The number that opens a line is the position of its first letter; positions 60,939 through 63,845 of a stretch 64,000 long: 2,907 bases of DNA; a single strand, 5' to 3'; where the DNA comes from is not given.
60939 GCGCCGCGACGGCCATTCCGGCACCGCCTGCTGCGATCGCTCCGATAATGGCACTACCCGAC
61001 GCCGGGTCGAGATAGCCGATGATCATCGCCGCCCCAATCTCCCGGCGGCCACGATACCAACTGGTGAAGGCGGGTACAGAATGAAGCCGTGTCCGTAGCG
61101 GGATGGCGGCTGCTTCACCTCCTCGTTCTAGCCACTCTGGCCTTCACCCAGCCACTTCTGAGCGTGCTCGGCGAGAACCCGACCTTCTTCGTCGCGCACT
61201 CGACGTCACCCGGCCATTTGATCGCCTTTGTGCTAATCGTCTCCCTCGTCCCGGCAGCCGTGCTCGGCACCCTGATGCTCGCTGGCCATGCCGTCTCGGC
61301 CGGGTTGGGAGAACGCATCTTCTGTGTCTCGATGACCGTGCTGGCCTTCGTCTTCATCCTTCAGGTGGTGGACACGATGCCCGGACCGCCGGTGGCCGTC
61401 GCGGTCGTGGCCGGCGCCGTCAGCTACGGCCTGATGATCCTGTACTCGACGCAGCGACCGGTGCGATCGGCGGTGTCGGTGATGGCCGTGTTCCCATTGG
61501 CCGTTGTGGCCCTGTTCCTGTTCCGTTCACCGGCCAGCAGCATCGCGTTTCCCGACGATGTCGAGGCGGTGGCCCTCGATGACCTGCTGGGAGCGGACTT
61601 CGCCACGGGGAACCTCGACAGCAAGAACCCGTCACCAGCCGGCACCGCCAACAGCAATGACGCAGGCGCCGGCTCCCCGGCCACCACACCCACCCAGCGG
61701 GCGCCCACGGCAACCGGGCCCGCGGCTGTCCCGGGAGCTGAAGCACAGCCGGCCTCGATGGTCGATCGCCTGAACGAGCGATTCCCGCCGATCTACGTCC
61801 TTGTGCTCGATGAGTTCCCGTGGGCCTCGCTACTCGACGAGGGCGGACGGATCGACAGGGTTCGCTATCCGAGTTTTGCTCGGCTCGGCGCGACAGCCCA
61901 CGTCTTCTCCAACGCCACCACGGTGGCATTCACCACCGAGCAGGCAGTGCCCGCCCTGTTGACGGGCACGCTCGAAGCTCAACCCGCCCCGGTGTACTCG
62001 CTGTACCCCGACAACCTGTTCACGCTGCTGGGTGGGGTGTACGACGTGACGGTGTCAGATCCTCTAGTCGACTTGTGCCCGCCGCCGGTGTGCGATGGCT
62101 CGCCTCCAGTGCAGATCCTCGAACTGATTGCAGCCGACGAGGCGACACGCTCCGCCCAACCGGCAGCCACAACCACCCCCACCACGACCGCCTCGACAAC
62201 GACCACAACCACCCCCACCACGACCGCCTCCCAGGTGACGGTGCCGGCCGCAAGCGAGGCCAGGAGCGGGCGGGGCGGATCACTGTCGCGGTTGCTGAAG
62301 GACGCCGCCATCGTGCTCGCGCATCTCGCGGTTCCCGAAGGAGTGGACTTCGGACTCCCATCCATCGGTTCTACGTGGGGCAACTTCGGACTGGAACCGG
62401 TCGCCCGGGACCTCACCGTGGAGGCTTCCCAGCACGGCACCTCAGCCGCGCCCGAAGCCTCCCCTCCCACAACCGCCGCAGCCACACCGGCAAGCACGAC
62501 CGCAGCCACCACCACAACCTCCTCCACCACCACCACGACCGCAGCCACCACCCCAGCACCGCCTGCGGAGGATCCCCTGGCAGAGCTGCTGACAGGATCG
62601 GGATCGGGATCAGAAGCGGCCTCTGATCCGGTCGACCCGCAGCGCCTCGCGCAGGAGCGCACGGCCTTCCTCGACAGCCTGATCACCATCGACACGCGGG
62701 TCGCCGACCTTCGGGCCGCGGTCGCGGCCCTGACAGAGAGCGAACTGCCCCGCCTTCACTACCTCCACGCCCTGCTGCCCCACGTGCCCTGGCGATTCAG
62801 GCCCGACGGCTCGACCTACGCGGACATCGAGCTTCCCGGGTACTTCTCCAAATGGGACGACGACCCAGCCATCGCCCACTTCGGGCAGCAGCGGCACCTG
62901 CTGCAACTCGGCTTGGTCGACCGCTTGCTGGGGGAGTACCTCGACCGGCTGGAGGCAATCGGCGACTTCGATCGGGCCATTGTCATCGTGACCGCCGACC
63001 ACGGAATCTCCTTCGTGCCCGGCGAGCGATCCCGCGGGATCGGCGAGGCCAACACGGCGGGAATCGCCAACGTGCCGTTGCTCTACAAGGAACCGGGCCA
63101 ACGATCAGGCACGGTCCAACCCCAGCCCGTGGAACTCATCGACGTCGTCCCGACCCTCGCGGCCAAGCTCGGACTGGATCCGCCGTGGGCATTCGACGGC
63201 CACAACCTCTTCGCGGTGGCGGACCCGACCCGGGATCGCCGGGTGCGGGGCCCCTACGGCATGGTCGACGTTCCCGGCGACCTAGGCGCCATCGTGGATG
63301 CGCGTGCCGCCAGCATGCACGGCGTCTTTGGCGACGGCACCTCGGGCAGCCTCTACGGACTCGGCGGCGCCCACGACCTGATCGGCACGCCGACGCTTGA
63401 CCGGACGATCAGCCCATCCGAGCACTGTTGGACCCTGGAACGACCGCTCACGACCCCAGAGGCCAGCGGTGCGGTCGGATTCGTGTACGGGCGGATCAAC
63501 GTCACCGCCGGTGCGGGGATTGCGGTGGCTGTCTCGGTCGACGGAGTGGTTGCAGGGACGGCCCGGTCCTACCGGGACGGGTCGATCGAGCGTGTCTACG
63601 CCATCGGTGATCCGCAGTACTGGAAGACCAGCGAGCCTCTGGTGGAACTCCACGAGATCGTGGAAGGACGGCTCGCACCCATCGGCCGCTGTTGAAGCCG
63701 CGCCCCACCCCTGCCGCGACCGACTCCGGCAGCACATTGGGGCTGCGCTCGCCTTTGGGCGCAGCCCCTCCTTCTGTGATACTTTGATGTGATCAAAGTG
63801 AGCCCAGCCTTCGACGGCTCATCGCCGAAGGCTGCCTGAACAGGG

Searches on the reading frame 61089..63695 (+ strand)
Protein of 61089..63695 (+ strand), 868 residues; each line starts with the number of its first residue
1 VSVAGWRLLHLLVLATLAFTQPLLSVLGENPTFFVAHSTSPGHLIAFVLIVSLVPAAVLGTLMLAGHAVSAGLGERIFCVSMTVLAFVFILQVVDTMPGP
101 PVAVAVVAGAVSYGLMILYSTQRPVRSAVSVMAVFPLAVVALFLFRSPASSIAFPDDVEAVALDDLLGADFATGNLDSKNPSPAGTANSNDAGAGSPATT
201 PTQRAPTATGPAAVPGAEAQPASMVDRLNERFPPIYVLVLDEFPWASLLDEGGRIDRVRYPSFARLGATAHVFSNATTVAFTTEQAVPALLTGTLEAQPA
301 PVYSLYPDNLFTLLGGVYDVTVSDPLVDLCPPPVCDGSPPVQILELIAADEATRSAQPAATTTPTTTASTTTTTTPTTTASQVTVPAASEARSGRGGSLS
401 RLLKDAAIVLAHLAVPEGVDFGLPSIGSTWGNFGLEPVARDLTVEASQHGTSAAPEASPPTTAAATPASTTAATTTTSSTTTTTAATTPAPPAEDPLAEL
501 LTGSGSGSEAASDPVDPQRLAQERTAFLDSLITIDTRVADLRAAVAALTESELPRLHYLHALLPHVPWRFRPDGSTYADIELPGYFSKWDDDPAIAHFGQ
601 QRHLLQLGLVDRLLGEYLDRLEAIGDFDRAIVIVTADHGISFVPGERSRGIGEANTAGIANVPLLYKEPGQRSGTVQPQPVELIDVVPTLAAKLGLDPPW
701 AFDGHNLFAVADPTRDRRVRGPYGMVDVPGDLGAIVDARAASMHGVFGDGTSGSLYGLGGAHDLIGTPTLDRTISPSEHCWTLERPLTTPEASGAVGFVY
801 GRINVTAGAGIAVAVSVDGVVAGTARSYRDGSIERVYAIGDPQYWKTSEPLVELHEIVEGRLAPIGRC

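Call 52: search_protein_families(library=pfam, proteins=[window:61089-63695:+], max_evalue=0.00001)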
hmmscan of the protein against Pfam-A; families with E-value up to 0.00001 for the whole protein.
window:61089-63695:+ (868 aa): 1 family
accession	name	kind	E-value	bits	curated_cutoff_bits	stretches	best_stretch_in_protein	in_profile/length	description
PF00884.28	Sulfatase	-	1.6e-10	41.2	25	1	545-694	156-299/301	Sulfatase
